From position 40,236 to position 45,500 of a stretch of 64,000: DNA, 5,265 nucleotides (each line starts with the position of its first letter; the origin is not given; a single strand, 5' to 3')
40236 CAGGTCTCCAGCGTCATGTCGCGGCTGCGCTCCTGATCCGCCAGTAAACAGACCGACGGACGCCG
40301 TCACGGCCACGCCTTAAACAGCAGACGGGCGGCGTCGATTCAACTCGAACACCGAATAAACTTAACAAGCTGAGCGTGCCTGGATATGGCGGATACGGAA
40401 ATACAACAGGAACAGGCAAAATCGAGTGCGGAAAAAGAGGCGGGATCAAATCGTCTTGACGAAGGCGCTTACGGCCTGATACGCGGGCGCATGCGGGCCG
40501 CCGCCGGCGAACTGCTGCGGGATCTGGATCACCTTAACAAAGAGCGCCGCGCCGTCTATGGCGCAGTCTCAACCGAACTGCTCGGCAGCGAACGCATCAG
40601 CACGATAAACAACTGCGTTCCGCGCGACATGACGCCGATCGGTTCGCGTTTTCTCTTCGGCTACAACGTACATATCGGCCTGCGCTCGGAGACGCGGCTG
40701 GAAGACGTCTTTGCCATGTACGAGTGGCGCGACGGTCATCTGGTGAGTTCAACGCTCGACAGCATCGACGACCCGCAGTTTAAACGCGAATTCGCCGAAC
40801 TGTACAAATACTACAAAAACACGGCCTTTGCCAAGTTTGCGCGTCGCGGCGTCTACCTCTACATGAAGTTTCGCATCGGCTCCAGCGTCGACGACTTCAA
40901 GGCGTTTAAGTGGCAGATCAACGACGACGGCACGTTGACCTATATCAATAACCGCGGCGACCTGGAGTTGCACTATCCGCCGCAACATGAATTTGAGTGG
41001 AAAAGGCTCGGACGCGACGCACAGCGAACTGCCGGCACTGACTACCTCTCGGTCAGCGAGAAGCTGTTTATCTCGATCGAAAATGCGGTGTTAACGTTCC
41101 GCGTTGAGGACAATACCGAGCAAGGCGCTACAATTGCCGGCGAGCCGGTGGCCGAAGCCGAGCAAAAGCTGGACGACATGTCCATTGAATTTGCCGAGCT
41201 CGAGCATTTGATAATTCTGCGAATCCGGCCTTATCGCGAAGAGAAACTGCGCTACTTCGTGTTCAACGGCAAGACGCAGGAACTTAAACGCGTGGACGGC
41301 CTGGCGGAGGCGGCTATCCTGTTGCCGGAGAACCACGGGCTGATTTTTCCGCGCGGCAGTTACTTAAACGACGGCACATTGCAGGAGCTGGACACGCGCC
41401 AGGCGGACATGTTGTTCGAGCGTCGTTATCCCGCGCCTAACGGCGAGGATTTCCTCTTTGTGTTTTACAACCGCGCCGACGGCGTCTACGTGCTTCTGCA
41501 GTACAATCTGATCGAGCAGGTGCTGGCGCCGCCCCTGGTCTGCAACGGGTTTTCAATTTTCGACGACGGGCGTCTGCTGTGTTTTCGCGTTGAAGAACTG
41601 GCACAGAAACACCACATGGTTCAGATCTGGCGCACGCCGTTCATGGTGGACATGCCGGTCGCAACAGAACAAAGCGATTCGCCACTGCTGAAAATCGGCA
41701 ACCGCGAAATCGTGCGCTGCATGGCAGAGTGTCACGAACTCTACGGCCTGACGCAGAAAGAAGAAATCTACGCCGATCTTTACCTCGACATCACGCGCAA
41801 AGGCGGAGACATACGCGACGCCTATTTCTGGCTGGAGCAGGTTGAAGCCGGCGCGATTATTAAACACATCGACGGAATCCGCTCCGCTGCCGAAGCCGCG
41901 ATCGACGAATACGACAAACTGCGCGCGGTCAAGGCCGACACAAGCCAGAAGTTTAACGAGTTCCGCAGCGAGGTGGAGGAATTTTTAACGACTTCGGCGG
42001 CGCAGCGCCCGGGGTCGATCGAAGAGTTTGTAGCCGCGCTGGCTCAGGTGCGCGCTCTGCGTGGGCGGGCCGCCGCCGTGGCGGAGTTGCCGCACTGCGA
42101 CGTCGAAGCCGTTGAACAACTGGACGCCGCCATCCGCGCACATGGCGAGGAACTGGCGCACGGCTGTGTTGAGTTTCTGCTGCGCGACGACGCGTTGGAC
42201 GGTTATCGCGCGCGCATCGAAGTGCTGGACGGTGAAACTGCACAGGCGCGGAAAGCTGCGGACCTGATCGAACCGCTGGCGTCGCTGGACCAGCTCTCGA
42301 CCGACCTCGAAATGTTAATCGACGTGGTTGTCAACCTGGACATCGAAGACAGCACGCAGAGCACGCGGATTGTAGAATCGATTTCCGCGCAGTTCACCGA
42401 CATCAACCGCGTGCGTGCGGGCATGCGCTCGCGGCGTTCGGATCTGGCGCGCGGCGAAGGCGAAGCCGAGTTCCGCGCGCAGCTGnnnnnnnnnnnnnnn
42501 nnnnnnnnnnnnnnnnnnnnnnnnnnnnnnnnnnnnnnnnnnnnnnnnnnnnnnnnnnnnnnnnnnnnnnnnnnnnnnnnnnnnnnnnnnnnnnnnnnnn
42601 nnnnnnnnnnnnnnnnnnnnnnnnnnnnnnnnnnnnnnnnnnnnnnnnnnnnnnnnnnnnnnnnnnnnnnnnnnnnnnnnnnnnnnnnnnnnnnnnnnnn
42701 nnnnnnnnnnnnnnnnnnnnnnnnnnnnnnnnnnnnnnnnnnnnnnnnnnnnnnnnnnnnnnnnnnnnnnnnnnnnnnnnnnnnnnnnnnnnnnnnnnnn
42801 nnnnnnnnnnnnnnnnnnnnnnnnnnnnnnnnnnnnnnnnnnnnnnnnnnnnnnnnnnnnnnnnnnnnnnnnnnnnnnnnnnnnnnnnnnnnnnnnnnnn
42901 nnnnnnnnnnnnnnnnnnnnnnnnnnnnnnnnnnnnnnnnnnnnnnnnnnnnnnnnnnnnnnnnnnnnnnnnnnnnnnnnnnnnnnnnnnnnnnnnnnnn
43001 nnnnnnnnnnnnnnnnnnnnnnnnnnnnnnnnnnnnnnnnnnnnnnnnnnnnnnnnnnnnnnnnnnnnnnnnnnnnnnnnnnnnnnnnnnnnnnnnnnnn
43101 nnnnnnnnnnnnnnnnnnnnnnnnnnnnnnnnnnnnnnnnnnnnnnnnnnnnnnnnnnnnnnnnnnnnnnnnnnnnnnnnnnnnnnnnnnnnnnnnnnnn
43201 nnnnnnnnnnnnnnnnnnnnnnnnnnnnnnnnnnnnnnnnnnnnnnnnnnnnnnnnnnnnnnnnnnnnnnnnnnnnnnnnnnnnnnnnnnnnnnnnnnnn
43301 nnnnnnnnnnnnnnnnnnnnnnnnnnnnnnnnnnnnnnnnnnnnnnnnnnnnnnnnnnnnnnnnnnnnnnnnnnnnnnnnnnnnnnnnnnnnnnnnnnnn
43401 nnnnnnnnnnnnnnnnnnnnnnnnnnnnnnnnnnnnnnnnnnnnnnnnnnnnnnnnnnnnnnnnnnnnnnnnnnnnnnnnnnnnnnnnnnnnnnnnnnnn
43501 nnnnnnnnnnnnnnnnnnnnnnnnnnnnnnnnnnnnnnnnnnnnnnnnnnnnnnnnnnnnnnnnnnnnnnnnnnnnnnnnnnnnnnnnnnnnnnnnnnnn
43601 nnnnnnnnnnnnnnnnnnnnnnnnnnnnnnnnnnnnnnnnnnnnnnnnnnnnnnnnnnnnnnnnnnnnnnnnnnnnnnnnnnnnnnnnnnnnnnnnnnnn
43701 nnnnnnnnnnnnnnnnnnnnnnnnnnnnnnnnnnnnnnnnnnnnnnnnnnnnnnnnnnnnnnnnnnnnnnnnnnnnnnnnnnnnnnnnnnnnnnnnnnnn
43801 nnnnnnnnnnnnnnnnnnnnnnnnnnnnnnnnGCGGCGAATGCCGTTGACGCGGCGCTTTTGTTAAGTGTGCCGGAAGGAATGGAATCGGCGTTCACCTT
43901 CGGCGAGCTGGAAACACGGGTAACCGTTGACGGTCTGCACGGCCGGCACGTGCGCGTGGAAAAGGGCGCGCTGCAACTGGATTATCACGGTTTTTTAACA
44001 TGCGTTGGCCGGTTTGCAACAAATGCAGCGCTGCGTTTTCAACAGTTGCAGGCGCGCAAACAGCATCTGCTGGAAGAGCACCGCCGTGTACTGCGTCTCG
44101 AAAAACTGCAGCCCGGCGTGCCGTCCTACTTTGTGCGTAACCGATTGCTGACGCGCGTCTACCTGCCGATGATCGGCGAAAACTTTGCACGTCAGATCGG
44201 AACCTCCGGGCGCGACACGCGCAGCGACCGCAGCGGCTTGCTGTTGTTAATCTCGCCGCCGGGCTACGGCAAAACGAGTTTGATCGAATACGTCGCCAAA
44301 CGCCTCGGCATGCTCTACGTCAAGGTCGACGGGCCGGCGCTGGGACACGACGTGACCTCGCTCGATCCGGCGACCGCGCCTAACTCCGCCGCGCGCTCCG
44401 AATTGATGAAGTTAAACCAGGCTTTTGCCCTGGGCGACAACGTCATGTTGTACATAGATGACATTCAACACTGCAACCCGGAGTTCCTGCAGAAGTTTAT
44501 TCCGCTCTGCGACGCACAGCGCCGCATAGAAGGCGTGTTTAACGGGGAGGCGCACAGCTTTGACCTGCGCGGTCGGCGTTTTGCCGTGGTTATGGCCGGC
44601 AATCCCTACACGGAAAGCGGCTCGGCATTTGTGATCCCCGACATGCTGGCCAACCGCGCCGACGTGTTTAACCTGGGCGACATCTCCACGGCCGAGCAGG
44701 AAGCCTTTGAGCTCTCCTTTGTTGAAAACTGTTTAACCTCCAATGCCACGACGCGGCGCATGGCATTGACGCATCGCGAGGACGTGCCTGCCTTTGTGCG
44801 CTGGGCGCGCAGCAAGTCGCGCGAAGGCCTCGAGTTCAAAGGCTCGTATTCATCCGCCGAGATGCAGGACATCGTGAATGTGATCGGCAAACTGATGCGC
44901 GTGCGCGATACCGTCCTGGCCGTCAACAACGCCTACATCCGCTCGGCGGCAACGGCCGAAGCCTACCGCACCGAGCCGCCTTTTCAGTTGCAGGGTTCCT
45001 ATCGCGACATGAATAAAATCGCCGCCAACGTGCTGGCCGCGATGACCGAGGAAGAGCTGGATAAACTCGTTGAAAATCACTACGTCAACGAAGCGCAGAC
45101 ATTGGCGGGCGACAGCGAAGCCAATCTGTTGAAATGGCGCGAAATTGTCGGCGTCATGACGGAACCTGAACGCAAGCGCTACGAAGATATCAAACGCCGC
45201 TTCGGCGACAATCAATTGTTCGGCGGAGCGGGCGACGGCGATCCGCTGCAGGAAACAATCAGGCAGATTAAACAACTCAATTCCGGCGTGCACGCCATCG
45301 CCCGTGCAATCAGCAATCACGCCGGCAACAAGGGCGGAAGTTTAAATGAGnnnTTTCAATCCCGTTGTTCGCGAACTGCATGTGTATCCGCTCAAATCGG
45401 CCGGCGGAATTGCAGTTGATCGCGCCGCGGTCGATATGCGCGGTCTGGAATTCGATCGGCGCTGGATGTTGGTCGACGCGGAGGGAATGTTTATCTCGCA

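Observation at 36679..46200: Five-gene coupled operon: YqiJ/NfeD-like, short SPFH, full flotillin, 1655-aa AAA-type giant ATPase, MOSC protein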

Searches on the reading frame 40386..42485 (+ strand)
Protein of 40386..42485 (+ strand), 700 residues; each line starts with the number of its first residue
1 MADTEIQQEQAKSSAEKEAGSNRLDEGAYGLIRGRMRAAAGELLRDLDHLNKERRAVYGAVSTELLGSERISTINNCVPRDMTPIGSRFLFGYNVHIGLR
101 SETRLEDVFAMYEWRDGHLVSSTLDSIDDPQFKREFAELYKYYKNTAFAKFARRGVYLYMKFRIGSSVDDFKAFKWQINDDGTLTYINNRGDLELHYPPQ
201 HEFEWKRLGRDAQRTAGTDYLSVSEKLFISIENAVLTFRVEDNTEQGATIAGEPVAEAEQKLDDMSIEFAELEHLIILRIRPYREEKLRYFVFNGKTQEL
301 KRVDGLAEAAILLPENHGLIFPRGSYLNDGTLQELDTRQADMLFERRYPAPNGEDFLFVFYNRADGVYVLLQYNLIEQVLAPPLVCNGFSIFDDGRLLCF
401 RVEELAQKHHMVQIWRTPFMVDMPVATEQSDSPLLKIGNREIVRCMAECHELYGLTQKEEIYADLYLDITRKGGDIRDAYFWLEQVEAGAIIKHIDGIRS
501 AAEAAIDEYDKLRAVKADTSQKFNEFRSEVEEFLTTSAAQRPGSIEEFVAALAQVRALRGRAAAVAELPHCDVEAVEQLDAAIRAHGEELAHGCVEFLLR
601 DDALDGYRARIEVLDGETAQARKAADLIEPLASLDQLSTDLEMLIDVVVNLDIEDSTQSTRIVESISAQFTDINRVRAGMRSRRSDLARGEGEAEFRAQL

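Call 61: predict_structure(alignment_id=A3)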
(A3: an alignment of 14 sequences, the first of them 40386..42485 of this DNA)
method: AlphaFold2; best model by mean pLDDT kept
length: 700 residues; sequences in the alignment: 14
mean_pLDDT: 84.6   pTM: 0.69
mean pLDDT of the five models: 84.6, 83.2, 81.7, 79.2, 79.1
residues with pLDDT >= 90: 273; 70-90: 361; 50-70: 39; < 50: 27
segments of 3 or more residues with pLDDT < 50: 1-25
pLDDT, mean of each block of 10 residues (from residue 1): 30 26 55 89 93 84 86 89 89 76 86 87 90 93 88 92 88 93 92 87 86 67 87 86 61 84 88 93 89 90 91 91 89 80 90 89 91 91 91 87 88 89 57 82 92 83 83 93 84 94 88 86 93 85 86 91 89 91 91 88 88 89 86 89 85 77 88 91 87 74
secondary structure, 60 per line:
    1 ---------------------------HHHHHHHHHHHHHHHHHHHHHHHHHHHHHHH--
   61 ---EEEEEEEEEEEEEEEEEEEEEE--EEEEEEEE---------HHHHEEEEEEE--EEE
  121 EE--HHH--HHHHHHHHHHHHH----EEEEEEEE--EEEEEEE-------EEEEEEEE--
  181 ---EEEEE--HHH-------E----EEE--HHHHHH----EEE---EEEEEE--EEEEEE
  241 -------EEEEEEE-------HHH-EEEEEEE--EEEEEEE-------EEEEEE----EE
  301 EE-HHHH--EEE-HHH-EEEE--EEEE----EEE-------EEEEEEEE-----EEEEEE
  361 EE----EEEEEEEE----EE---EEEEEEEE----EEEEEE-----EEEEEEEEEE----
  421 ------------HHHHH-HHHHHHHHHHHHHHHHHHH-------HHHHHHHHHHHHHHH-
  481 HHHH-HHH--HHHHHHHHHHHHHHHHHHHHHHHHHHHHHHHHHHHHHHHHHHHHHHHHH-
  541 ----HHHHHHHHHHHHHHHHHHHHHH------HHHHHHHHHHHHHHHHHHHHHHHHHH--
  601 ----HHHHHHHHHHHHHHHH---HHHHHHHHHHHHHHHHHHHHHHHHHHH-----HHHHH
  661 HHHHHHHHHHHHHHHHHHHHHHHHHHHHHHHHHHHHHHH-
elements in order (helices of 4 or more, strands of 3 or more residues): H28-58 E64-85 E88-95 H105-108 E109-115 E118-122 H130-142 E147-154 E157-163 E171-178 E184-188 E206-208 H211-216 E221-223 E227-232 E235-240 E248-254 E266-272 E275-281 E289-294 E299-302 H304-307 E310-312 E318-321 E324-327 E332-334 E342-349 E355-362 E367-374 E384-391 E396-401 E407-416 H433-437 H439-457 H465-479 H481-484 H491-539 H545-566 H573-598 H605-620 H624-650 H656-699

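Call 93: fold_search(model_id=the predicted structure, library=pdb)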
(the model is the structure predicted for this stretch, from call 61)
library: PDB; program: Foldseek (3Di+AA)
matches with E <= 10: 858; with E <= 0.001: 92
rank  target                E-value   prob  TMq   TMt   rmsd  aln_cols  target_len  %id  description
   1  7sse_A                2.0e-06  1.00  0.22  0.44  14.2       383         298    8  Crystal structure of the WDR domain of human DCAF1 in complex with CYCA-117-70 (released 2021-12-15)
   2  8f8e_B                2.5e-06  1.00  0.22  0.43  14.3       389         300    8  Crystal structure of the WDR domain of human DCAF1 in complex with OICR-8268 compound (released 2023-03-01)
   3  8pu0_A                3.6e-06  1.00  0.18  0.13  15.9       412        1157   11  Cryo-EM structure of human Elp123 in complex with tRNA, desulpho-CoA, 5'-deoxyadenosine and methionine (released 2024-04-17)
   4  5o3w_A                8.1e-06  1.00  0.16  0.16  25.1       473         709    9  Structural characterization of the fast and promiscuous macrocyclase from plant - PCY1-S562A bound to Presegetalin A1 (released 2018-02-07)
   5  8hmc_B                9.3e-06  0.57  0.08  0.06  32.4       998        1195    9  base module state 1 of Tetrahymena IFT-A (released 2023-06-14)
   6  4ax4                  1.1e-05  1.00  0.17  0.17  21.7       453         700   11  PROLYL OLIGOPEPTIDASE FROM PORCINE BRAIN, H680A MUTANT (released 2012-09-26)
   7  7rro_e                1.4e-05  0.95  0.09  0.10  22.7       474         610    9  Structure of the 48-nm repeat doublet microtubule from bovine tracheal cilia (released 2021-10-27)
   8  8f5p_B                1.8e-05  1.00  0.21  0.14  15.2       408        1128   12  Structure of Leishmania tarentolae IFT-A (state 2) (released 2022-12-21)
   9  8otz_f                1.8e-05  0.92  0.08  0.09  21.9       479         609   10  48-nm repeat of the native axonemal doublet microtubule from bovine sperm (released 2023-11-22)
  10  7pi2_G                2.6e-05  1.00  0.19  0.36  15.0       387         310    8  PfCyRPA bound to monoclonal antibody Cy.003 Fab fragment (released 2022-02-09)
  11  9d5n_CH               3.1e-05  0.92  0.10  0.11  23.9       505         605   10  48-nm doublet microtubule from Trichomonas vaginalis strain G3 (released 2025-05-14)
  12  8xi3_B                3.4e-05  1.00  0.19  0.31  16.2       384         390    8  Structure of mouse SCMC-14-3-3gama complex (released 2024-10-02)
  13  3iur_A                3.9e-05  1.00  0.15  0.15  23.9       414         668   10  apPEP_D266Nx+H2H3 opened state (released 2010-05-05)
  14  8glv_DA               4.2e-05  1.00  0.16  0.04  31.4       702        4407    9  96-nm repeat unit of doublet microtubules from Chlamydomonas reinhardtii flagella (released 2023-05-31)
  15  9d1i_A                4.4e-05  1.00  0.19  0.32  19.9       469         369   11  Structure of Ubiquitin bound to KLHDC3-EloB/C (released 2024-11-20)
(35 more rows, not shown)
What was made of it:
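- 40386..45353 (+): Giant soluble ATPase, 1655 aa. In order: helix 28-58; beta-propeller-like domain about 64-416 (DUF3686, nt 40509-41828); helical bundles 433-699 including DUF7902 (nt 42189-42440); an unmodelled middle region; and a MoxR-like AAA+ core (residues 1286-1409, nt 44241-44612) with its lid and a C-terminal helical tail. Foldseek matches WD40 and prolyl-oligopeptidase propellers at E 2e-6 (call 93).
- It has a propeller-like domain (Foldseek E 2e-6 to WD40 and prolyl-oligopeptidase propellers; call 93).
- Tried and rejected: Foldseek then gave propeller hits, but with low TM-scores (call 93).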

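Call 114: search_protein_representatives(alignment_id=A3)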
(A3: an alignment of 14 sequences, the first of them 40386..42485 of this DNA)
Query: 14 sequences, 692 profile positions. Proteins with E-value up to 0.001 (for the whole library): 1200; up to 1e-10: 891; up to 1e-30: 429. The best 150 are listed.
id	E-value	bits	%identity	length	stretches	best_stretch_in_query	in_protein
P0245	0.0e+00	1099.4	-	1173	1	10-692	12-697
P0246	0.0e+00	1082.4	-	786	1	10-692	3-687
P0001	0.0e+00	1053.8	-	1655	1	3-692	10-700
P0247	0.0e+00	1014.9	-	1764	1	13-692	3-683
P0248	6.5e-298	1006.3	-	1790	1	5-692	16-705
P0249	1.4e-291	985.3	-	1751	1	12-692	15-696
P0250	6.3e-289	976.5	-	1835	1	3-692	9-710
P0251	1.5e-281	952.2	-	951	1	14-692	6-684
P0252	6.0e-278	940.3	-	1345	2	174-692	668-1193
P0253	1.1e-275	932.7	-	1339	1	14-691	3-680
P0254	6.4e-269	910.4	-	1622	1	17-691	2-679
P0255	1.7e-265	899.1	-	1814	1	14-692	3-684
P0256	8.0e-265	896.9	-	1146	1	4-691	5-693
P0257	1.6e-260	882.7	-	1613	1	10-692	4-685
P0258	5.6e-258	874.3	-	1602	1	17-692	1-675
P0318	3.1e-176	604.1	-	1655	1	14-692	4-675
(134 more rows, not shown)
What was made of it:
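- Full-length family members are uniformly 1550-1930 aa (call 114).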

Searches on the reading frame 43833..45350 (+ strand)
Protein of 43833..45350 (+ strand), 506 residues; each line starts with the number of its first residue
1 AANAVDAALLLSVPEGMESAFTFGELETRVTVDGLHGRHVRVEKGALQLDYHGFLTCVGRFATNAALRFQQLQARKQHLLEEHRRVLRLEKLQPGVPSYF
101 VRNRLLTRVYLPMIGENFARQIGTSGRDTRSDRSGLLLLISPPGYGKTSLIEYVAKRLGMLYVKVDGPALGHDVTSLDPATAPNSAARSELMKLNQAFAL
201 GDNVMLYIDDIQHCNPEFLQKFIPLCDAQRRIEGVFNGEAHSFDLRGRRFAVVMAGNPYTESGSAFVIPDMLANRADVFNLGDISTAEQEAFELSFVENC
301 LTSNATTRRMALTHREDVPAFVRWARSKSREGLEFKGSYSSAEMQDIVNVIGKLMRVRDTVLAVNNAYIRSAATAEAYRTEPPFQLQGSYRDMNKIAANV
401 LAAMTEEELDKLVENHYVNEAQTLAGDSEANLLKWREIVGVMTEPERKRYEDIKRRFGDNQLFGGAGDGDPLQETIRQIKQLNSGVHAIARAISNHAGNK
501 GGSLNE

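Call 52: predict_structure(alignment_id=A2)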
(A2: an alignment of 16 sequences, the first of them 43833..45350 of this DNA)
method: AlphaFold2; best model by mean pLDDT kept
length: 506 residues; sequences in the alignment: 16
mean_pLDDT: 71.0   pTM: 0.58
mean pLDDT of the five models: 71.0, 70.6, 70.4, 70.0, 62.6
residues with pLDDT >= 90: 87; 70-90: 195; 50-70: 132; < 50: 92
segments of 3 or more residues with pLDDT < 50: 1-38, 42-47, 91-106, 115-117, 122-133, 262-264, 465-468, 500-506
pLDDT, mean of each block of 10 residues (from residue 1): 42 41 33 41 47 56 61 62 58 37 50 49 40 62 69 70 87 89 91 88 85 87 77 85 81 77 59 69 63 79 87 83 89 87 93 93 85 73 85 90 93 93 83 92 92 85 54 59 63 57 36
secondary structure, 60 per line:
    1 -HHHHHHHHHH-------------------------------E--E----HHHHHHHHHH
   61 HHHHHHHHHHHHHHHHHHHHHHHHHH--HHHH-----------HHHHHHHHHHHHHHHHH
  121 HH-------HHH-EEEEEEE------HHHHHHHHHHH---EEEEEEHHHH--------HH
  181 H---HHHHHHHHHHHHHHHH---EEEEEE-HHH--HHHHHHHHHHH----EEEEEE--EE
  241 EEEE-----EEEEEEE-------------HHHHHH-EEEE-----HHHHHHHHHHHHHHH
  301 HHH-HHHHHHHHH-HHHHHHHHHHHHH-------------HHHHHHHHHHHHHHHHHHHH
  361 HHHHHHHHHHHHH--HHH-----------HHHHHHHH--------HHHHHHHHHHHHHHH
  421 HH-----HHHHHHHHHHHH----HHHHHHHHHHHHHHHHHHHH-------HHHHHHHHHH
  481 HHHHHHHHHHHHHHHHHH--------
elements in order: H2-11 H51-86 H89-92 H104-122 E134-140 H147-157 E161-166 H167-170 H185-200 E204-209 H216-226 E231-236 E239-244 E250-256 H270-275 E277-280 H286-303 H305-313 H315-327 H341-373 H390-397 H406-422 H428-439 H444-463 H471-498
